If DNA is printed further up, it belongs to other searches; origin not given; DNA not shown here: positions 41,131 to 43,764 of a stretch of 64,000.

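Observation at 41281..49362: Four-gene secreted module as a candidate uncharacterised cell-surface fibril/adhesin system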

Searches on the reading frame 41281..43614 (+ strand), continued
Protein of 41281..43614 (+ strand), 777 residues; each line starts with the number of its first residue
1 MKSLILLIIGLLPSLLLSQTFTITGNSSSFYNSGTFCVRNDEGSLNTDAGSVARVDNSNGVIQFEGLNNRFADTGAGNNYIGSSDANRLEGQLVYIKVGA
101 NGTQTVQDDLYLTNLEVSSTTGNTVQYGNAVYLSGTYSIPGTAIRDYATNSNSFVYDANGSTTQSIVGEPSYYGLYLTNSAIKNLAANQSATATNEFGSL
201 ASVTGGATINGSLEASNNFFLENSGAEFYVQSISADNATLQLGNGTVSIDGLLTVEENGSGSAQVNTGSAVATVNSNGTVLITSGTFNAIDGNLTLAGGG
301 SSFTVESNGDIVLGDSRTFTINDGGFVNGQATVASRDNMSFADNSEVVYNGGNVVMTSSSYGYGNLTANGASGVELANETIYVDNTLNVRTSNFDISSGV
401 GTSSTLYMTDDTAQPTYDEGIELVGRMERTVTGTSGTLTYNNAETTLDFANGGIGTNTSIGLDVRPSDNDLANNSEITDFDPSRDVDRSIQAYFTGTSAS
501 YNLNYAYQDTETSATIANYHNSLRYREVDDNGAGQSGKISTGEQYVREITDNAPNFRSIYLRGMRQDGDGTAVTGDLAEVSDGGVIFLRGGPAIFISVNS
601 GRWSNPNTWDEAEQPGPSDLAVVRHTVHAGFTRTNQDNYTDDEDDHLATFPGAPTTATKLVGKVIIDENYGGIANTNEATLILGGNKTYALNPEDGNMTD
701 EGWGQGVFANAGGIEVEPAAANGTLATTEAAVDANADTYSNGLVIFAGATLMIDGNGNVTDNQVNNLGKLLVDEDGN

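Call 92: fold_search(model_id=the predicted structure, library=viral)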
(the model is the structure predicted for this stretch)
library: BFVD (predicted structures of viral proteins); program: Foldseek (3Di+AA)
matches with E <= 10: 288; with E <= 0.001: 0
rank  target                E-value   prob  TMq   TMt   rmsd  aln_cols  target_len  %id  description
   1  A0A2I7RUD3            6.9e-03  0.20  0.11  0.10  18.1       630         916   10  (no name in the UniProt tables at hand)
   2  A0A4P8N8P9            1.3e-02  0.30  0.14  0.17  14.3       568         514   11  Uncharacterized protein [Rheinheimera phage Barba21A]
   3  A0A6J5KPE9            1.6e-02  0.12  0.10  0.10  18.9       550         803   11  Uncharacterized protein [uncultured Caudovirales phage]
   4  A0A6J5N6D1            1.8e-02  0.10  0.12  0.10  27.3       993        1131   12  Concanavalin A-like lectin/glucanases superfamily [uncultured Caudovirales phage]
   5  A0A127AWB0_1          1.9e-02  0.14  0.15  0.10  27.4      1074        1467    9  Pectate lyase [Bacillus phage SP-15]
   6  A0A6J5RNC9            3.0e-02  0.18  0.17  0.14  20.0       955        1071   10  Uncharacterized protein [uncultured Caudovirales phage]
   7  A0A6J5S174            3.7e-02  0.16  0.08  0.09  17.5       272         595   14  Uncharacterized protein [uncultured Caudovirales phage]
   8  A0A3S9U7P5            5.6e-02  0.18  0.14  0.15  17.0       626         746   10  (no name in the UniProt tables at hand)
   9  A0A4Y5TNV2            6.4e-02  0.15  0.10  0.10  18.9       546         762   10  Tail fiber protein [Bordetella phage vB_BbrP_BB8]
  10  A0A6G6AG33            6.4e-02  0.08  0.09  0.09  21.2       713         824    9  (no name in the UniProt tables at hand)
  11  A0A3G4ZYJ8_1          7.0e-02  0.21  0.13  0.11  15.1       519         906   13  Peptidase S74 domain-containing protein [Gaeavirus sp.]
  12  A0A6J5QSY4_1          1.2e-01  0.16  0.18  0.12  25.0       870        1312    9  Carbohydrate-binding, CenC-like [uncultured Caudovirales phage]
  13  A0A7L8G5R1            1.3e-01  0.08  0.13  0.13  19.2       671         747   10  (no name in the UniProt tables at hand)
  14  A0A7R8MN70            1.4e-01  0.09  0.11  0.11  18.5       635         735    9  (no name in the UniProt tables at hand)
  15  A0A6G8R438            1.4e-01  0.05  0.09  0.10  21.5       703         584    9  Tail fiber protein [Klebsiella phage CX1]
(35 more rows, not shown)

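Call 104: search_protein_families(library=pfam, proteins=[L003:6071-6800:+], max_evalue=5)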
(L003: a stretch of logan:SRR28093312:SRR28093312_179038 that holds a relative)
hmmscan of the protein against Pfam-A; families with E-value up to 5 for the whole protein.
L003:6071-6800:+ (243 aa): 1 family
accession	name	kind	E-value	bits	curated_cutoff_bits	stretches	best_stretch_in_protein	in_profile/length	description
PF08219.16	TOM13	-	0.2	12.1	25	1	7-26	52-70/84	Outer membrane protein TOM13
